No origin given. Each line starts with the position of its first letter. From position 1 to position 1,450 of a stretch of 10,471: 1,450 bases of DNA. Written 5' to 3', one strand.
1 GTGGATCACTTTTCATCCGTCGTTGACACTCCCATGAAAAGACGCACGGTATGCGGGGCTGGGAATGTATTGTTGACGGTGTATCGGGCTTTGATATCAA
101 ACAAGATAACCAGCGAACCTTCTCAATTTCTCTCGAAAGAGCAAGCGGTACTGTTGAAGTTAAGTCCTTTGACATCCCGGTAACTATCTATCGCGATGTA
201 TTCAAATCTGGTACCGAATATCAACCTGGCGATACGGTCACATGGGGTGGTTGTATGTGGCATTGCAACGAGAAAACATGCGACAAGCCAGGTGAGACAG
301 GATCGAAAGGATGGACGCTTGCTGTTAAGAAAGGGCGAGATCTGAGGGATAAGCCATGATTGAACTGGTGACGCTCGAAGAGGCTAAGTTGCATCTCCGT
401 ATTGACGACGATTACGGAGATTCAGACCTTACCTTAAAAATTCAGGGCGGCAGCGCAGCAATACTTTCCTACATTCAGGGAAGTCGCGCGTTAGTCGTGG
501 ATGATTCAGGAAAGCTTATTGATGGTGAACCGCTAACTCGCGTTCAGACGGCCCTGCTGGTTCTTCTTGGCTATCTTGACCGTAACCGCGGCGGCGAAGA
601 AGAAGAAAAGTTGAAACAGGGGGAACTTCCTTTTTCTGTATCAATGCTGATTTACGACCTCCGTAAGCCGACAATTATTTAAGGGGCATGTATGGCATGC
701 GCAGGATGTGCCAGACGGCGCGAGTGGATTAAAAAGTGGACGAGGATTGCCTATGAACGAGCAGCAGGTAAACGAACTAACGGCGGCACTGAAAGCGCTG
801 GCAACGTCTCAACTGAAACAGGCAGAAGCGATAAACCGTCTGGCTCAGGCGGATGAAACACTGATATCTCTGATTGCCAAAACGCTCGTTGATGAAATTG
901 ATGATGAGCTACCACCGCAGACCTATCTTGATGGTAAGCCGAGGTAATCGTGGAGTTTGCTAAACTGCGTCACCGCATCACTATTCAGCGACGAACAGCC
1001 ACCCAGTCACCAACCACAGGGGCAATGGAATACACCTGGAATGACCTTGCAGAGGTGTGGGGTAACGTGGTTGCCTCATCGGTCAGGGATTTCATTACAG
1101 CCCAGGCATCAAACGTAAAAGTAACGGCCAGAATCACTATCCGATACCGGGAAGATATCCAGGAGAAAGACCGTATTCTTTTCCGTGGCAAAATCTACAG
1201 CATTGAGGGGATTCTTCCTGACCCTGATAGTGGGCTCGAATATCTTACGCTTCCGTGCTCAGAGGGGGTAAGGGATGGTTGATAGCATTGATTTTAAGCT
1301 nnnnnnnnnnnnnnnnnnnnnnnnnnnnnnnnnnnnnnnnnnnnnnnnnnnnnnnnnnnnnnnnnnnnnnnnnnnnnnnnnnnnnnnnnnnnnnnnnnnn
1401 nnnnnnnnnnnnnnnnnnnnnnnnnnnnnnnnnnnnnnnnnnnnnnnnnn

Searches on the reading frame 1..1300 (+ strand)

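Call 14: search_protein_families(library=pfam, proteins=[L001:5445-6326:+], max_evalue=1)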
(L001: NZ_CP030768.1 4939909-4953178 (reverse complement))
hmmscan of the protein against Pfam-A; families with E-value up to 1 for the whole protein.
L001:5445-6326:+ (294 aa): 7 families
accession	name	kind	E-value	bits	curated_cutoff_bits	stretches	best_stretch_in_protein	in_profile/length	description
PF02839.19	CBM_5_12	-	7.4e-07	29.5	26.2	1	243-276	2-37/44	Carbohydrate-binding module family 5/12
PF19903.4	DUF6376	-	0.0015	19.2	27.3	1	16-66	15-64/116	Family of unknown function (DUF6376)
PF07464.16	ApoLp-III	-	0.036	14.6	36.3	1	15-41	33-59/146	Apolipophorin-III precursor (apoLp-III)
PF07730.19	HisKA_3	-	0.13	13.3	24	1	6-55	17-66/68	Histidine kinase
PF15884.10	QIL1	-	0.24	12.4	26.6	0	43-98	18-64/77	MICOS complex subunit MIC13, QIL1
PF02482.25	Ribosomal_S30AE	-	0.26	12.5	23.7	1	21-46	59-84/88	Sigma 54 modulation protein / S30EA ribosomal protein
PF15136.11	UPF0449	-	0.93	10.5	27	0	70-101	3-35/98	Uncharacterised protein family UPF0449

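Call 19: search_solved_structures(query=L001:5445-6326:+, max_evalue=1, show_alignments=3)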
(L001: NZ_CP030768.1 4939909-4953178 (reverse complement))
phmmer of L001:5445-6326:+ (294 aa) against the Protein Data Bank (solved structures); distinct sequences matched with E-value up to 1: 5.
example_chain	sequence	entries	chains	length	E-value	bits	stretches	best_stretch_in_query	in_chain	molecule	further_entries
5cwt_A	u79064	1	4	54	0.22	14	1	6-53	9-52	Nucleoporin NUP57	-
5i0j_A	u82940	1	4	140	0.34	13.4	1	61-127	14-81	DR2231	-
5hwu_A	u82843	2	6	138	0.36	13.3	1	62-127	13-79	DR2231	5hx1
5hzz_A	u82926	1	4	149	0.37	13.3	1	60-127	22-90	DR2231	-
5hyl_A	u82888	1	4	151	0.38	13.2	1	60-127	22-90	DR2231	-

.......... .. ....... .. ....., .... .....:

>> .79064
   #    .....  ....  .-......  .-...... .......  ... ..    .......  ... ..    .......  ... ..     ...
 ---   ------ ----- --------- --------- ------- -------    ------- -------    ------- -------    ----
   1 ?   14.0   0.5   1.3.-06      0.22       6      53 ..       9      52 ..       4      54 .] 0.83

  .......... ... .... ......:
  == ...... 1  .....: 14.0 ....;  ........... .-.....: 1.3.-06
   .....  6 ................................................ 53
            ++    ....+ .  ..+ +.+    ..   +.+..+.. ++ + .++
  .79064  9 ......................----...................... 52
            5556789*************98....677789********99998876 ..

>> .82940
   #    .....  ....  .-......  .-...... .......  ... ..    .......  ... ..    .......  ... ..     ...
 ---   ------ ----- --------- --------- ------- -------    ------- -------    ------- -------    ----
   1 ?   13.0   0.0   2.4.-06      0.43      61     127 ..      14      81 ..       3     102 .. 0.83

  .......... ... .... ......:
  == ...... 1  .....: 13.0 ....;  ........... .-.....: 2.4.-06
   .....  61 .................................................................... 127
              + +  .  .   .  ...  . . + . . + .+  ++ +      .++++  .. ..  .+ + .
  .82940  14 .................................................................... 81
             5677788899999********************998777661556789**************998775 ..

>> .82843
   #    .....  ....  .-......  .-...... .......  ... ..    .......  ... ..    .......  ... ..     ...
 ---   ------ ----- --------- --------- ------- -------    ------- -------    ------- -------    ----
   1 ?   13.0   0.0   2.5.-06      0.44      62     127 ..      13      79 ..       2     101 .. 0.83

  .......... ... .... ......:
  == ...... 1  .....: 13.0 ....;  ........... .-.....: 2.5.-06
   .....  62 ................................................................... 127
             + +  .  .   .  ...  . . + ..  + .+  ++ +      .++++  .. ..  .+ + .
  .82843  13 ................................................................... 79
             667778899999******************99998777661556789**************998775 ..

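Call 24: find_homologous_proteins(query=L001:5445-6326:+, max_evalue=0.001)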
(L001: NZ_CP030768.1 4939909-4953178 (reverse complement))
Query L001:5445-6326:+ (294 aa): 1521 proteins with E <= 0.001 among 2943 candidates; the best 120 are listed.
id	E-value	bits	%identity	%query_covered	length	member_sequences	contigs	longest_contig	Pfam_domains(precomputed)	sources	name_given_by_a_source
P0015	5.6e-188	641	97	100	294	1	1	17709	PF02839.20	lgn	-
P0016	1.6e-187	640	98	100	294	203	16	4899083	-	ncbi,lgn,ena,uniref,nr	ncbi:phage gp6-like head-tail connector protein [Escherichia coli]|uniref:phage gp6-like head-tail c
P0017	2.1e-182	623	95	100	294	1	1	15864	PF02839.20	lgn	-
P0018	4.5e-182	622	95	100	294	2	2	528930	-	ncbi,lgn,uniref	ncbi:phage gp6-like head-tail connector protein [Citrobacter braakii]|uniref:phage gp6-like head-tai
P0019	7.9e-182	621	94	100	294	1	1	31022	-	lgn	-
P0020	9.8e-182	621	94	100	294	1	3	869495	PF02839.20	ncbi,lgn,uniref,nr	ncbi:phage gp6-like head-tail connector protein [Citrobacter sp. Cpo126]|uniref:phage gp6-like head-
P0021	2.7e-181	619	94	100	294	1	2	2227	-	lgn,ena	-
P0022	4.0e-181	619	94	100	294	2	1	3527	PF02839.20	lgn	-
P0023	5.2e-179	612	93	100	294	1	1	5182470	-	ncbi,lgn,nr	ncbi:phage gp6-like head-tail connector protein [Citrobacter freundii]|nr:phage gp6-like head-tail c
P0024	8.7e-179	611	93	100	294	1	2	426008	-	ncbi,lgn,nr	ncbi:phage gp6-like head-tail connector protein [Salmonella enterica]|nr:phage gp6-like head-tail co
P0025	1.2e-176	604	92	100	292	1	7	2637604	-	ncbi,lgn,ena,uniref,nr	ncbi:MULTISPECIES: hypothetical protein [Citrobacter freundii complex]|uniref:hypothetical protein n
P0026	8.6e-170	582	87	100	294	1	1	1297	PF02839.20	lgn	-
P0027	4.7e-168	576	86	100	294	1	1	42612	PF02839.20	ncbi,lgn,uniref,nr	ncbi:phage gp6-like head-tail connector protein [Scandinavium sp. H11S7]|uniref:phage gp6-like head-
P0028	5.0e-167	572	86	100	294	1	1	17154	PF02839.20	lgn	-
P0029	5.5e-167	572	86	100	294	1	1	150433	PF02839.20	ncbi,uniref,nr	ncbi:phage gp6-like head-tail connector protein [Escherichia coli]|uniref:phage gp6-like head-tail c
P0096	2.0e-116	406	58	81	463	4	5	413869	PF28083.1,PF16763.11,PF26287.1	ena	-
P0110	1.2e-111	391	57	80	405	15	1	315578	PF28083.1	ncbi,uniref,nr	ncbi:phage gp6-like head-tail connector protein [Cronobacter sakazakii]|uniref:phage gp6-like head-t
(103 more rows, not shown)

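Call 36: predict_structure(alignment_id=A3)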
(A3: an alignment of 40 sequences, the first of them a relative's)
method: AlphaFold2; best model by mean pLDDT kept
length: 294 residues; sequences in the alignment: 40
mean_pLDDT: 64.2   pTM: 0.31
mean pLDDT of the five models: 64.2, 61.4, 56.3, 54.0, 51.8
residues with pLDDT >= 90: 25; 70-90: 95; 50-70: 93; < 50: 81
segments of 3 or more residues with pLDDT < 50: 4-8, 49-60, 70-111, 126-131, 150-154
pLDDT, mean of each block of 10 residues (from residue 1): 49 55 64 63 55 40 49 32 38 42 41 53 47 58 55 55 84 86 87 85 72 75 76 75 90 89 91 86 75 52
secondary structure, 60 per line:
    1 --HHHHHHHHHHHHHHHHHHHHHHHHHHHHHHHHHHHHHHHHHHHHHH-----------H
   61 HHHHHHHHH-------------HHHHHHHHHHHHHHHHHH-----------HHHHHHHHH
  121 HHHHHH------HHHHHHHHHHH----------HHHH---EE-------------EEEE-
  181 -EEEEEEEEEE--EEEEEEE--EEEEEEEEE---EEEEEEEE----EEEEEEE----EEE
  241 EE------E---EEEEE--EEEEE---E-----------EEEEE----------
elements in order: H3-48 H60-69 H83-100 H112-126 H133-143 H154-157 E176-179 E182-191 E194-200 E203-211 E215-222 E227-233 E238-242 E253-257 E260-264 E280-284

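Call 40: fold_search(model_id=the predicted structure, library=pdb)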
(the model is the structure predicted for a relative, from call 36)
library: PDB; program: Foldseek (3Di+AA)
matches with E <= 10: 905; with E <= 0.001: 1
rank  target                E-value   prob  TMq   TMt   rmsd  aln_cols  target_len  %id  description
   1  9rkv_M                9.2e-04  1.00  0.14  0.07  19.8       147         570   12  Agrobacterium phage 7-7-1 tail fibers (released 2025-12-10)
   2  4nyu                  1.3e-03  0.98  0.13  0.10  19.7       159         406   14  Structure of Vibrio cholerae chitin de-N-acetylase in complex with acetate ion (ACT) in C 2 2 21 (released 2014-08-13)
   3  9jeo_D                1.7e-03  0.98  0.13  0.10  19.8       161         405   16  Chito oligosaccharide deacetylase from vibrio campbellii (VhCOD) in complex with N-acetyl-beta-D-glucosaminyl-1,4-D-gl (released 2025-09-10)
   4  9jeo_A                2.0e-03  0.98  0.13  0.09  20.0       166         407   14  Chito oligosaccharide deacetylase from vibrio campbellii (VhCOD) in complex with N-acetyl-beta-D-glucosaminyl-1,4-D-gl (released 2025-09-10)
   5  9jen_A                2.8e-03  0.97  0.13  0.09  20.3       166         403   14  Chito oligosaccharide deacetylase from vibrio campbellii (VhCOD) complex Tetraacetyl-Chitotetraose Oligosaccharide (Gl (released 2025-09-10)
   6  8yh4_A                3.0e-03  0.99  0.13  0.10  18.4       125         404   15  Chito oligosaccharide deacetylase from vibrio campbellii (VhCOD) in complex with chitosanbiose (GlcN)2 (released 2025-03-05)
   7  8yfp_B                3.3e-03  0.87  0.11  0.08  18.1       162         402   16  Chito oligosaccharide deacetylase from vibrio campbellii (VhCOD) (released 2025-02-26)
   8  4ny2_A                4.2e-03  0.95  0.13  0.10  19.8       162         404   12  Structure of Vibrio cholerae chitin de-N-acetylase in complex with acetate ion (ACT) in P 21 (released 2014-08-13)
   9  3wx7_A                4.5e-03  0.99  0.13  0.10  18.8       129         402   14  Crystal structure of COD (released 2014-12-03)
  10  9rkv_N                5.7e-03  0.92  0.14  0.08  20.3       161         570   13  Agrobacterium phage 7-7-1 tail fibers (released 2025-12-10)
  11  4ny2_B                6.8e-03  0.93  0.13  0.10  19.6       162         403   13  Structure of Vibrio cholerae chitin de-N-acetylase in complex with acetate ion (ACT) in P 21 (released 2014-08-13)
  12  8fqc_P1               7.2e-03  0.97  0.14  0.24  20.3       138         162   11  Structure of baseplate with receptor binding complex of Agrobacterium phage Milano (released 2024-01-31)
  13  8fqc_Q1               7.6e-03  0.99  0.16  0.25  11.9        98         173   17  Structure of baseplate with receptor binding complex of Agrobacterium phage Milano (released 2024-01-31)
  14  4nyy_C                8.1e-03  0.92  0.13  0.10  19.6       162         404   13  Structure of Vibrio cholerae chitin de-N-acetylase in complex with acetate ion (ACT) in P 2 21 21 (released 2014-08-13)
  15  4nyy_A                9.1e-03  0.90  0.13  0.10  19.7       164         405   12  Structure of Vibrio cholerae chitin de-N-acetylase in complex with acetate ion (ACT) in P 2 21 21 (released 2014-08-13)
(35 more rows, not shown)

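Call 41: search_protein_families(library=pfam, proteins=[P0096, P0110], max_evalue=0.01)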
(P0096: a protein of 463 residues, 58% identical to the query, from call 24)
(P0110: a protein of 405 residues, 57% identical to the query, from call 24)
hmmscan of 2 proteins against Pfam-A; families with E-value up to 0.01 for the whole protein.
P0096 (463 aa): 5 families
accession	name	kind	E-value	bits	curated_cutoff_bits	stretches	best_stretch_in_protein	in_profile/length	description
PF16763.10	Spidroin_N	-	2.5e-05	24.8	27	0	133-178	54-102/125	Major ampullate spidroin 1, spider silk protein 1, N-term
PF23421.1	DUF7109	-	0.00085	19.9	27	0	232-262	19-48/151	Family of unknown function (DUF7109)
PF19522.4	DUF6052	-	0.0026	18.5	25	0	255-280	33-58/61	Family of unknown function (DUF6052)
PF02839.19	CBM_5_12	-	0.0026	18.2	26.2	0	412-434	2-24/44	Carbohydrate-binding module family 5/12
PF04402.19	SIMPL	-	0.0049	17.6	25.2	0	125-147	119-141/205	Protein of unknown function (DUF541)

P0110 (405 aa): 2 families
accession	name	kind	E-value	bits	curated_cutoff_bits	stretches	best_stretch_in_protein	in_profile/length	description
PF02839.19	CBM_5_12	-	0.00016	22.1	26.2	0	354-376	2-24/44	Carbohydrate-binding module family 5/12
PF15603.11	Imm74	-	0.003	18.1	27.1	0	92-117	44-69/80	Immunity protein 74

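Call 42: search_protein_families(library=ncbifam, proteins=[P0016, P0096], max_evalue=0.1)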
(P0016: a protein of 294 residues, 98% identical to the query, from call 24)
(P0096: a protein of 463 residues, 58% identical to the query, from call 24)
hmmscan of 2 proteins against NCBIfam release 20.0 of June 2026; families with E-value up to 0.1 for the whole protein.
P0016 (294 aa): 2 families
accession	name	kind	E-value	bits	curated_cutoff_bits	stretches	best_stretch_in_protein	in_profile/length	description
NF047516.1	LA_3659_fam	equivalog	0.093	12.3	36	0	10-67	148-190/221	LA_3659 family protein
NF047514.1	SpiroCoCo_N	equivalog_domain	0.093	12.3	75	0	10-67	148-190/221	SpiroCoCo family coiled-coil protein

P0096 (463 aa): 1 family
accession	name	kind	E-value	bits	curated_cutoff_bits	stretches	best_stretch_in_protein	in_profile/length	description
TIGR02466.1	TIGR02466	subfamily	0.01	15.7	62.5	0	135-168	68-101/201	TIGR02466 family protein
